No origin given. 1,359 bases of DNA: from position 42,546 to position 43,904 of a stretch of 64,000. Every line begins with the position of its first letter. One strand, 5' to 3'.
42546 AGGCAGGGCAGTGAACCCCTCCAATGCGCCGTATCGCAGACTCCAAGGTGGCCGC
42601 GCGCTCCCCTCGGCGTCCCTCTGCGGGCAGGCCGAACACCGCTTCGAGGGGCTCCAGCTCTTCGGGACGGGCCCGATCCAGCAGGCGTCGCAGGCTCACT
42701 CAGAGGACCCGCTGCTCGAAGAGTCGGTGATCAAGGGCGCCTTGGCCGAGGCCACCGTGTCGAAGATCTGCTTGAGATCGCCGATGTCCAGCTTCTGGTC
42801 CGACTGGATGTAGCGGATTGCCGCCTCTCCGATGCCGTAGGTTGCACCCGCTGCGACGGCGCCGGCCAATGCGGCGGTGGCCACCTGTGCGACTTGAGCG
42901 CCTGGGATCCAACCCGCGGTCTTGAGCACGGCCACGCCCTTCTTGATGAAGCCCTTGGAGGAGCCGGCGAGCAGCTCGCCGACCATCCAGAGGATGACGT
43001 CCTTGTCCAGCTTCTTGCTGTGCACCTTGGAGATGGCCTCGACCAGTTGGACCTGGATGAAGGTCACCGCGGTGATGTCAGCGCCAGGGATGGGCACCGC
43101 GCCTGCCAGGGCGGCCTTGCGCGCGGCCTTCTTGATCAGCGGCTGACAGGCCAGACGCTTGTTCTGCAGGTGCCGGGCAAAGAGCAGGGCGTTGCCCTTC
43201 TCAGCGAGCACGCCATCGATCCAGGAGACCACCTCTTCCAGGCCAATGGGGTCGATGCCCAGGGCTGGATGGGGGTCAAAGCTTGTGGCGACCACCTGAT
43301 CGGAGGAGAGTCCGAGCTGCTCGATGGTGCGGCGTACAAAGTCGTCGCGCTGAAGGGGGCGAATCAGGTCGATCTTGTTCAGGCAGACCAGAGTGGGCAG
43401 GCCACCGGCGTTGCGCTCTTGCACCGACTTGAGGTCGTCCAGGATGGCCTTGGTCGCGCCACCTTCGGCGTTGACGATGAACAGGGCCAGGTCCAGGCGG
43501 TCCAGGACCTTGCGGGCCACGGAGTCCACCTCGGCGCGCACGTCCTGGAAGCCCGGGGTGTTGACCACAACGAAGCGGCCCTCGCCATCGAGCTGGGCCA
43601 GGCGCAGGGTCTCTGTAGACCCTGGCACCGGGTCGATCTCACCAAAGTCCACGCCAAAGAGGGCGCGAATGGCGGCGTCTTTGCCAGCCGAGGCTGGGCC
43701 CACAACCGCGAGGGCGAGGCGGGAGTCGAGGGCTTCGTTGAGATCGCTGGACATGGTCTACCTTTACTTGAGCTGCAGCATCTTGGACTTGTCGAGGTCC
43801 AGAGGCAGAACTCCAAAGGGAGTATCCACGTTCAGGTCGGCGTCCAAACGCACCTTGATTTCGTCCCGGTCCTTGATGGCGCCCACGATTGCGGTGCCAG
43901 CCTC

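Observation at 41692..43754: Twin GTPases that both carry a reciprocal swap in the Mg2+ site (GKD in G1, NTPG in G3)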

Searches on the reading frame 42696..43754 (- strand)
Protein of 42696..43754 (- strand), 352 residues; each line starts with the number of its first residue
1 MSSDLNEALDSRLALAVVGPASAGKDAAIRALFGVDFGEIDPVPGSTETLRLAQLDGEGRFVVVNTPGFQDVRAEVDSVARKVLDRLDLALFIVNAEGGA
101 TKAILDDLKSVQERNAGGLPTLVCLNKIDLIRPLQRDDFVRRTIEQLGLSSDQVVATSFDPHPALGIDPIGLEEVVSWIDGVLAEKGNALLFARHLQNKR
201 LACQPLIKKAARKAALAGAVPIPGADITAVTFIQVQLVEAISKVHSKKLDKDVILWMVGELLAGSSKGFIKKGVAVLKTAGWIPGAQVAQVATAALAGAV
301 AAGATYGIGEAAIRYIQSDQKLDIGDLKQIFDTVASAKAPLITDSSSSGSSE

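Call 3: search_protein_families(library=pfam, proteins=[window:42696-43754:-], max_evalue=0.01)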
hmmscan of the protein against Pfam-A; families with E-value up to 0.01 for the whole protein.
window:42696-43754:- (352 aa): 4 families
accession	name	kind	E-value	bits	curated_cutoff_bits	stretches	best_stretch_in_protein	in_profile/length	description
PF05128.17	DUF697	-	4.1e-11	43.3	27.7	1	195-331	14-153/162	Domain of unknown function (DUF697)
PF01926.29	MMR_HSR1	-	2.2e-08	34.6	21.9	1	15-127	2-113/113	50S ribosome-binding GTPase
PF00350.29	Dynamin_N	-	5.1e-05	23.8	27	0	61-127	103-167/168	Dynamin family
PF00009.33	GTP_EFTU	-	0.00018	21.6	26.5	1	60-147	70-150/188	Elongation factor Tu GTP binding domain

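Call 4: search_protein_families(library=ncbifam, proteins=[window:42696-43754:-], max_evalue=0.01)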
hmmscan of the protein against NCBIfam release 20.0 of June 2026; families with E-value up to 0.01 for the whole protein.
window:42696-43754:- (352 aa): 9 families
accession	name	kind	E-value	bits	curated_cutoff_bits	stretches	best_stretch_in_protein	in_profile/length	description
TIGR03918.1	GTP_HydF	equivalog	1.8e-08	33.6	325.55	1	11-139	6-136/392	[FeFe] hydrogenase H-cluster maturation GTPase HydF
NF000908.1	PRK00089.1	equivalog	5.2e-07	29.2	237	1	15-138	6-131/291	GTPase Era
TIGR00231.1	small_GTP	domain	4.1e-06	26.7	42.5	1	13-147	4-139/164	GTP-binding protein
TIGR00436.1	era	equivalog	5.9e-06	25.8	116.25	1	15-141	3-130/270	GTPase Era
NF049994.1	slr1306_fam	domain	1.7e-05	23.6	490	0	63-163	142-240/470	slr1306 family protein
NF002828.0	PRK03003.1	equivalog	4e-05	22.4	631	1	11-131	39-161/477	ribosome biogenesis GTPase Der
TIGR00450.1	mnmE_trmE_thdF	equivalog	4.7e-05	22.7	252.6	1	7-143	204-339/446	tRNA uridine-5-carboxymethylaminomethyl(34) synthesis GTPase MnmE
TIGR03594.1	GTPase_EngA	equivalog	0.00085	18.4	306.7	1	10-146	173-315/432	ribosome biogenesis GTPase Der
NF012153.1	tet_protect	equivalog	0.0024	16.2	775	1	61-158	67-154/614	tetracycline resistance ribosomal protection protein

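Call 5: find_homologous_proteins(query=window:42696-43754:-, max_evalue=0.001)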
Query window:42696-43754:- (352 aa): 241 proteins with E <= 0.001 among 8000 candidates; the best 120 are listed.
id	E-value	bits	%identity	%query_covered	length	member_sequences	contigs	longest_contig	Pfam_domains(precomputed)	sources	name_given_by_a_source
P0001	5.7e-217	737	99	100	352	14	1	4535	PF01926.30,PF05128.18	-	-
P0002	5.0e-173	593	80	96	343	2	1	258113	PF01926.30,PF00350.30,PF00009.34,PF05128.18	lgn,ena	-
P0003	1.1e-136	474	64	95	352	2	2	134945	PF01926.30,PF05128.18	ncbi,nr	ncbi:MAG: DUF697 domain-containing protein [Alphaproteobacteria bacterium]|nr:DUF697 domain-containi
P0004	2.0e-135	469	63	95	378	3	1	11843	PF01926.30,PF00009.34,PF05128.18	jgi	jgi:GTP-binding protein Era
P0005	2.4e-133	463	60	98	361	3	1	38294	PF05128.18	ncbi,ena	-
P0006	2.6e-131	456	63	95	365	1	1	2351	PF01926.30,PF05128.18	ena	-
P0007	7.0e-129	448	60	97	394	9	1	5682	PF01926.30,PF05128.18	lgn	-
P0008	5.5e-128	445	59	97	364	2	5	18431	PF05128.18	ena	-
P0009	8.6e-128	444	61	94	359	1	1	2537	PF01926.30,PF05128.18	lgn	-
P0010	1.6e-127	443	61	96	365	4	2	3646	PF01926.30,PF05128.18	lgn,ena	-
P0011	4.2e-127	442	61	98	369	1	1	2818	PF01926.30,PF05128.18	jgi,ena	-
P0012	9.8e-127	441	59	100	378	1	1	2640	PF01926.30,PF05128.18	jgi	-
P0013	1.4e-119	417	58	96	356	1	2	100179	PF01926.30,PF05128.18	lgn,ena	-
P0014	2.7e-119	416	55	95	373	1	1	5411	PF05128.18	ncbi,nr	ncbi:MAG: DUF697 domain-containing protein [Myxococcota bacterium]|nr:DUF697 domain-containing prote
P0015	3.9e-118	413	58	98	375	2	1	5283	PF01926.30,PF05128.18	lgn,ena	-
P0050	1.4e-109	384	53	95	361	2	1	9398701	PF01926.30,PF00009.34,PF05128.18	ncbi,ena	-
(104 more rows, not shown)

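Call 9: find_encoding_contigs(protein=P0050, flank=6000, max_places=2)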
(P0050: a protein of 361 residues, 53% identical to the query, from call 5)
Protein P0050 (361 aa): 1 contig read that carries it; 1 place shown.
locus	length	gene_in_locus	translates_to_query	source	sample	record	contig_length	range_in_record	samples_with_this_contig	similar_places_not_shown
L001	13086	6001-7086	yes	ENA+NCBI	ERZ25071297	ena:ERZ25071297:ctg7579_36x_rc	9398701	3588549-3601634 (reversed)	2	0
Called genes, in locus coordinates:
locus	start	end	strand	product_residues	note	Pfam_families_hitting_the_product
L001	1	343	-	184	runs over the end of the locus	-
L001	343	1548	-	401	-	-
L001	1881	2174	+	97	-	PF00216:Bac_DNA_binding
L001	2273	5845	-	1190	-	PF00069:Pkinase, PF07714:PK_Tyr_Ser-Thr, PF13191:AAA_16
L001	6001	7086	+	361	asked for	PF00009:GTP_EFTU (weak), PF01926:MMR_HSR1, PF05128:DUF697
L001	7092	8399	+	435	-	PF00009:GTP_EFTU (weak), PF01926:MMR_HSR1, PF04670:Gtr1_RagA (weak)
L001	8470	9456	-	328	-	PF02412:TSP_3 (faint)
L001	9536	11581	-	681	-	PF00724:Oxidored_FMN, PF01494:FAD_binding_3 (faint), PF00890:FAD_binding_2 (weak), PF01266:DAO (weak), PF03486:HI0933_like (weak), PF07992:Pyr_redox_2, PF12831:FAD_oxidored (weak), PF13450:NAD_binding_8, +2 more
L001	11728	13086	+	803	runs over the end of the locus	PF21419:RoxA-like_Cyt-c (weak)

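Call 10: find_encoding_contigs(protein=P0003, flank=6000, max_places=2)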
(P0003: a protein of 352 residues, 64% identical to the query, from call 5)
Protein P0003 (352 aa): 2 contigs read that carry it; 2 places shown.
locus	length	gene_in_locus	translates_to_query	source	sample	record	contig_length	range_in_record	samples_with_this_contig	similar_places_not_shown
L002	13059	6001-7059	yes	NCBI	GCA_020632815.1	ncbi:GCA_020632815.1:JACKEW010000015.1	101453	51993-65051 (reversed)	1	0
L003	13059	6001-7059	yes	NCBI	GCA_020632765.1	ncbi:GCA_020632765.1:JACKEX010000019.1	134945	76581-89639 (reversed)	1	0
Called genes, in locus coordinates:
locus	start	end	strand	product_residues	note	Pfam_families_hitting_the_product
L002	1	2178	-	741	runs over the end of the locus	PF03065:Glyco_hydro_57, PF09094:AmyA-A_glucT_m (weak), PF09095:AmyA-gluTrfs_C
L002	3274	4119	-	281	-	PF01575:MaoC_dehydratas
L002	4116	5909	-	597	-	-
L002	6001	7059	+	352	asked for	PF01926:MMR_HSR1 (weak), PF05128:DUF697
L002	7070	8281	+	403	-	-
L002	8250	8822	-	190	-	PF01293:PEPCK_ATP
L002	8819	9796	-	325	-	PF01293:PEPCK_ATP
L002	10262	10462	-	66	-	-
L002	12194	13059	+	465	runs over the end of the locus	PF01546:Peptidase_M20, PF07687:M20_dimer (weak)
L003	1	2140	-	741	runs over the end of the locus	PF03065:Glyco_hydro_57, PF09094:AmyA-A_glucT_m (weak), PF09095:AmyA-gluTrfs_C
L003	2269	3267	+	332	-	PF00190:Cupin_1 (faint), PF07883:Cupin_2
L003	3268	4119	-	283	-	PF01575:MaoC_dehydratas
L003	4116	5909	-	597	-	-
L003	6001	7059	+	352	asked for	PF01926:MMR_HSR1 (weak), PF05128:DUF697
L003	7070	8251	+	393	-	PF01926:MMR_HSR1, PF00009:GTP_EFTU (weak)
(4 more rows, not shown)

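Call 22: search_protein_representatives(protein=window:42696-43754:-)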
Query: 352 residues. Proteins with E-value up to 0.001 (for the whole library): 870; up to 1e-10: 158; up to 1e-30: 25. The best 150 are listed.
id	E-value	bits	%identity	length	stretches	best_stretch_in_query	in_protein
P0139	3.0e-100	352.1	51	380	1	5-335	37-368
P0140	8.8e-61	222.5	38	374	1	6-332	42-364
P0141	9.7e-59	215.7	34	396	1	4-333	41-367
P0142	1.3e-49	185.8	35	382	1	12-335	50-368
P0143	1.9e-49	185.2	35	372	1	5-332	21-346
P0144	2.2e-48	181.7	56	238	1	7-180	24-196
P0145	3.8e-45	171.1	37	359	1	3-316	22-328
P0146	1.1e-44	169.6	29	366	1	3-333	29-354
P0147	1.6e-41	159.1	46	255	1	5-197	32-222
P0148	2.4e-40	155.3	35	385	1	6-321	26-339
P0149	1.1e-39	153.2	30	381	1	3-334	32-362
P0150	1.4e-39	152.8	43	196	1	154-336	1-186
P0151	1.5e-37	146.1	51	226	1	5-153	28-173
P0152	5.5e-35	137.7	40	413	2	7-187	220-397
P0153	2.1e-34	135.8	31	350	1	3-333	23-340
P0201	2.5e-22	96.1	32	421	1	4-189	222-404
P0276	5.9e-12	62.0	31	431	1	3-196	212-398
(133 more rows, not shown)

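Call 36: search_solved_structures(query=A3, max_evalue=0.001, show_alignments=2)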
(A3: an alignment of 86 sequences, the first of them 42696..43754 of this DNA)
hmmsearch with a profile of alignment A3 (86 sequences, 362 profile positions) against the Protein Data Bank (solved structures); distinct sequences matched with E-value up to 0.001: 32.
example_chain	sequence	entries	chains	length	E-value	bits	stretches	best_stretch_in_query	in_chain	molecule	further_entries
1mky_A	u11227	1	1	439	1e-11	47.7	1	27-157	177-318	Probable GTP-binding protein engA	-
5dn8_A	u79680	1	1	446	3.6e-10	42.6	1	30-154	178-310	GTPase Der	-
7c1o_A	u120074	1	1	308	1.3e-09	40.8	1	33-150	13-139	GTPase Era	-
3iev_A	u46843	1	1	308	1.9e-09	40.2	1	33-150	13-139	GTP-binding protein era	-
3r9w_A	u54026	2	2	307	1.9e-09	40.2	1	33-150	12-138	GTPase Era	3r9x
7am2_BU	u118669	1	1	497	3.9e-09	39.2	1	28-164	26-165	GTPase Der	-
4dcs_A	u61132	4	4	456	9e-09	38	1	32-144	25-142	GTP-BINDING PROTEIN ENGA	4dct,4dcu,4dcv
2hjg_A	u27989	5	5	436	1.3e-08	37.5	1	32-144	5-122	GTP-binding protein engA | GTPase Der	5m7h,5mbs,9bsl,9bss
9bs0_W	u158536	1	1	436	1.7e-08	37.1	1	32-144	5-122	GTPase Der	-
3geh_A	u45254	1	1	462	5e-07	32.3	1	20-148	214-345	tRNA modification GTPase mnmE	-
3j8g_X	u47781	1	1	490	5.4e-07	32.2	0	32-150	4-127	GTPase Der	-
3jct_s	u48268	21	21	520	6.8e-07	31.8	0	91-155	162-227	Nuclear GTP-binding protein NUG1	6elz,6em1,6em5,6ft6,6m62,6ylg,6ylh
9jkp_B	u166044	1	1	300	1.1e-06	31.1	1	40-150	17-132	GTPase Era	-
8qua_A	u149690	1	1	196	1.7e-06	30.5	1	32-172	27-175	Probable GTP-binding protein EngB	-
7aoi_XL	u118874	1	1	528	2.1e-06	30.2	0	75-156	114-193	GTP-binding protein, putative,mt-EngA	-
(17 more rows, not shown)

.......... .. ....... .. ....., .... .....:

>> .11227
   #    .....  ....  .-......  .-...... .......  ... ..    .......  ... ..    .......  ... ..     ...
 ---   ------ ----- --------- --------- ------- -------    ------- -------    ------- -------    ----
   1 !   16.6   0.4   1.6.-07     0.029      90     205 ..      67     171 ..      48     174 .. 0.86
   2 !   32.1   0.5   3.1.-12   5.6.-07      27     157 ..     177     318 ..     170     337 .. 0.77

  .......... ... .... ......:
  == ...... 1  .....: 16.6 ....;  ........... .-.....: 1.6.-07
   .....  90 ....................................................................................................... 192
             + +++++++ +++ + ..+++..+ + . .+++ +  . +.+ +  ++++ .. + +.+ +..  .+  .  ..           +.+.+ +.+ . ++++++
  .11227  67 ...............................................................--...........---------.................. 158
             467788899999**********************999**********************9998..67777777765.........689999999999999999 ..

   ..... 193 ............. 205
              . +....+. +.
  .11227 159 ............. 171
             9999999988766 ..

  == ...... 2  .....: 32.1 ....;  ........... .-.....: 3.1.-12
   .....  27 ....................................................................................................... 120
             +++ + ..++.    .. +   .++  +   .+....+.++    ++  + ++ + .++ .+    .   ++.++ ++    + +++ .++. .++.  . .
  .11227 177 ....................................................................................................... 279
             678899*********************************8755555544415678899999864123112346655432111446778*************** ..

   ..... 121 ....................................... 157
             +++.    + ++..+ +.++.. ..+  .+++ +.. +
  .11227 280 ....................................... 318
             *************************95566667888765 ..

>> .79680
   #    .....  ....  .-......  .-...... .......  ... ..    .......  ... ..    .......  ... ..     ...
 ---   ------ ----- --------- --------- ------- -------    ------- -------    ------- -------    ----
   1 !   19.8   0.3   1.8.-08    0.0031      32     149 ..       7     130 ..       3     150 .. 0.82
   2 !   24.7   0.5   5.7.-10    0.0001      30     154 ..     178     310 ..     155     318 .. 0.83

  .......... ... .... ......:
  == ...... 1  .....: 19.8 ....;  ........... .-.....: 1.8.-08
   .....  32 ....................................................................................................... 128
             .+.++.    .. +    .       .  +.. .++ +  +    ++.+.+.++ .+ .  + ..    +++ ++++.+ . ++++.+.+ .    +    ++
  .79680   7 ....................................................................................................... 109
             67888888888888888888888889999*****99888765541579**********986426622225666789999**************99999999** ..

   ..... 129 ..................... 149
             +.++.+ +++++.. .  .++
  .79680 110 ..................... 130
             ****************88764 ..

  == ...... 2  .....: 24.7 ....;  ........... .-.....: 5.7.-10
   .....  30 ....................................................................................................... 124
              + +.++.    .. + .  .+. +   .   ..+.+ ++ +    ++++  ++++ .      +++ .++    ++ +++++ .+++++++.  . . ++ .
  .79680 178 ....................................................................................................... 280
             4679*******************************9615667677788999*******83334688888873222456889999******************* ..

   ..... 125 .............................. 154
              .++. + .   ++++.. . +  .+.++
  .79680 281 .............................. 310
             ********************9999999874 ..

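Call 45: predict_structure(alignment_id=A3)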
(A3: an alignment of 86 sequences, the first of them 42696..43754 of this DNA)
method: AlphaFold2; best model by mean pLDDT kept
length: 352 residues; sequences in the alignment: 86
mean_pLDDT: 87.6   pTM: 0.86
mean pLDDT of the five models: 87.6, 87.6, 87.4, 87.0, 86.4
residues with pLDDT >= 90: 215; 70-90: 103; 50-70: 23; < 50: 11
segments of 3 or more residues with pLDDT < 50: 343-352
pLDDT, mean of each block of 10 residues (from residue 1): 77 94 91 87 72 93 88 83 92 93 93 90 96 96 97 96 81 97 95 97 96 92 83 95 96 89 77 72 65 85 94 97 94 87 48 42
secondary structure, 60 per line:
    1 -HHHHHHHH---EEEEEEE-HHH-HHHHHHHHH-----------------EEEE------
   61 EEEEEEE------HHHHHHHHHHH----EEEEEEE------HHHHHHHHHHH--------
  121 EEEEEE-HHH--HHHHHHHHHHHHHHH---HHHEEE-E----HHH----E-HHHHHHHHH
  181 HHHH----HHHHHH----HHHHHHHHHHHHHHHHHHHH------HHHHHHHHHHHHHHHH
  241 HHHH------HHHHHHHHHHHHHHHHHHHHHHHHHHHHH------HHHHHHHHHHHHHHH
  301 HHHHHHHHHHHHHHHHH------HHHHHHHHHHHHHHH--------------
elements in order: H2-9 E13-19 H25-33 E51-54 E61-67 H74-84 E89-95 H102-112 E121-126 H133-147 E154-156 H172-184 H189-194 H199-218 H225-244 H251-279 H286-317 H324-338

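Call 49: fold_search(model_id=the predicted structure, library=pdb)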
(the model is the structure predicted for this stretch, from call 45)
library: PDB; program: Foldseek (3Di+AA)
matches with E <= 10: 1385; with E <= 0.001: 399
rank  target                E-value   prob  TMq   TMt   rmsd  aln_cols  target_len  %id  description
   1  4cid                  3.3e-07  1.00  0.34  0.25  18.6       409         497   13  Structural insights into the N-terminus of the EHD2 ATPase (released 2014-02-19)
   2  3iev_A                4.9e-07  1.00  0.36  0.41  11.8       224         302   18  Crystal Structure of ERA in Complex with MgGNP and the 3' End of 16S rRNA (released 2009-08-25)
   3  5fph_G                9.6e-07  1.00  0.42  0.38  14.1       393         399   13  The GTPase domains of the immunity-related Irga6 dimerize in a parallel head-to-head fashion (released 2016-02-10)
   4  9n2q_A                1.2e-06  1.00  0.35  0.32  13.1       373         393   11  Structure of GDP-bound GM4951 (released 2026-01-14)
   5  9n2r_E                1.2e-06  1.00  0.35  0.32  13.4       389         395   12  Structure of GTP-bound GM4951 (released 2026-01-14)
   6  7c1o                  1.3e-06  1.00  0.36  0.41  17.1       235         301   19  Crystal structure of Aquifex aeolicus Era Y63A bound to GDP.AlF4- (released 2021-05-12)
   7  5gnt                  1.3e-06  1.00  0.37  0.34  15.2       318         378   15  BDLP-like folding of Mitofusin 1 (released 2016-11-23)
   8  5gom_A                1.3e-06  1.00  0.34  0.30  18.0       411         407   11  Truncated mitofusin-1, transition-like state (released 2017-02-01)
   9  9n2t_C                1.4e-06  1.00  0.34  0.31  13.3       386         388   11  Structure of GDP-bound GM4951_D125G mutant (released 2026-01-14)
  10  5fph_F                1.6e-06  1.00  0.41  0.37  14.3       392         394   13  The GTPase domains of the immunity-related Irga6 dimerize in a parallel head-to-head fashion (released 2016-02-10)
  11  1tq4                  1.6e-06  1.00  0.36  0.33  13.4       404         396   13  Crystal Structure of IIGP1: a paradigm for interferon inducible p47 resistance GTPases (released 2004-09-21)
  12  5yew_A                2.0e-06  1.00  0.31  0.29  17.2       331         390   14  Structural basis for GTP hydrolysis and conformational change of mitofusin 1 in mediating mitochondrial fusion (released 2018-01-31)
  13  5yew_B                2.1e-06  1.00  0.32  0.29  16.4       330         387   13  Structural basis for GTP hydrolysis and conformational change of mitofusin 1 in mediating mitochondrial fusion (released 2018-01-31)
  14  5yew_C                2.1e-06  1.00  0.32  0.29  16.9       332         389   13  Structural basis for GTP hydrolysis and conformational change of mitofusin 1 in mediating mitochondrial fusion (released 2018-01-31)
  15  5fph_D                2.1e-06  1.00  0.35  0.31  15.9       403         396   12  The GTPase domains of the immunity-related Irga6 dimerize in a parallel head-to-head fashion (released 2016-02-10)
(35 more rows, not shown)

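Call 54: find_encoding_contigs(protein=P0140, flank=5000, max_places=2)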
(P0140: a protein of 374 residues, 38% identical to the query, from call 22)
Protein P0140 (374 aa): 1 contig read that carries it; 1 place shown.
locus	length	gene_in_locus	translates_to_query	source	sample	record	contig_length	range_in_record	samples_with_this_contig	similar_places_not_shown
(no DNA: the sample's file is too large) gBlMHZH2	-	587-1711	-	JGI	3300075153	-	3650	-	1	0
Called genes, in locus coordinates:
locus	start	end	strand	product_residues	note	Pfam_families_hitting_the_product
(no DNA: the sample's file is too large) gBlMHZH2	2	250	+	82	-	?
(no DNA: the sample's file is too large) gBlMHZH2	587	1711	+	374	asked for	PF03193:RsgA_GTPase (faint), PF00009:GTP_EFTU (faint), PF01926:MMR_HSR1, PF05128:DUF697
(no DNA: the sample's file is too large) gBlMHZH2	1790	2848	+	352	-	PF00350:Dynamin_N (faint), PF01926:MMR_HSR1, PF00009:GTP_EFTU (weak), PF00076:RRM_1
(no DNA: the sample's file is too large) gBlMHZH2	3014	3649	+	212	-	?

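Call 57: find_encoding_contigs(protein=P0276, flank=5000, max_places=2)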
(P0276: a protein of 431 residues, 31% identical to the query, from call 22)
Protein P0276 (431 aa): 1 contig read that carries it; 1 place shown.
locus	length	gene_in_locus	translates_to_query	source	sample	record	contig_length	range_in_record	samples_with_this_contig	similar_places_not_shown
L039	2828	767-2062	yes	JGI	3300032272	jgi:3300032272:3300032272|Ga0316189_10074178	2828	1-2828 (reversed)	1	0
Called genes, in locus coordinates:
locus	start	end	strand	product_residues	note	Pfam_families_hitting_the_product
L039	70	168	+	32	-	-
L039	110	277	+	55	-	-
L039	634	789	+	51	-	-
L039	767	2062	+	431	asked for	PF00350:Dynamin_N (faint), PF01926:MMR_HSR1, PF02421:FeoB_N, PF04548:AIG1, PF00009:GTP_EFTU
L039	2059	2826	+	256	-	?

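Call 58: find_encoding_contigs(protein=P0143, flank=5000, max_places=2)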
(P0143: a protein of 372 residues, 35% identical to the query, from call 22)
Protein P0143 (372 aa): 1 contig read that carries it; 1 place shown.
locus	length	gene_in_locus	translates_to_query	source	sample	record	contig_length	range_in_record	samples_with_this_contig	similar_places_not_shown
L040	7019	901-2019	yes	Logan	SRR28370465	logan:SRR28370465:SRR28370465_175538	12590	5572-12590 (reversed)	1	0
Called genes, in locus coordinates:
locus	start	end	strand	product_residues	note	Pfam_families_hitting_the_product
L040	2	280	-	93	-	?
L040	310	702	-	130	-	-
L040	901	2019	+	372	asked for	PF00009:GTP_EFTU, PF01926:MMR_HSR1, PF02421:FeoB_N (weak), PF05128:DUF697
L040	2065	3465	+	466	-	PF00009:GTP_EFTU, PF01926:MMR_HSR1 (weak)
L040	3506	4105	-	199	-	-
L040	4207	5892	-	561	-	PF13600:DUF4140, PF13598:DUF4139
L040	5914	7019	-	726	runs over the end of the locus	PF13600:DUF4140, PF13598:DUF4139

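Call 59: find_encoding_contigs(protein=P0201, flank=5000, max_places=2)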
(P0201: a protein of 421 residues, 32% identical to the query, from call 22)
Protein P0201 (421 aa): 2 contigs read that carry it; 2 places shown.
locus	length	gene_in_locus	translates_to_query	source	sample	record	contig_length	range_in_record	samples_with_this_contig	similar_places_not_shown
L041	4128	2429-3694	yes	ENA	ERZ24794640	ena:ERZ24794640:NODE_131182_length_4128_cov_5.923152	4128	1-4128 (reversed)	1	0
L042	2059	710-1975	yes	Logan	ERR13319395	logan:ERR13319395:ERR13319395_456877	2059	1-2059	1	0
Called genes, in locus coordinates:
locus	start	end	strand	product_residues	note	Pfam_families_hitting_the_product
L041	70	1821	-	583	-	PF00158:Sigma54_activat, PF14532:Sigma54_activ_2 (faint), PF07728:AAA_5 (weak)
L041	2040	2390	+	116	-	-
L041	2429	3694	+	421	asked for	PF01926:MMR_HSR1, PF02421:FeoB_N (weak)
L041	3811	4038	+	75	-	-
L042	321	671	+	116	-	-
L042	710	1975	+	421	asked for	PF01926:MMR_HSR1, PF02421:FeoB_N (weak)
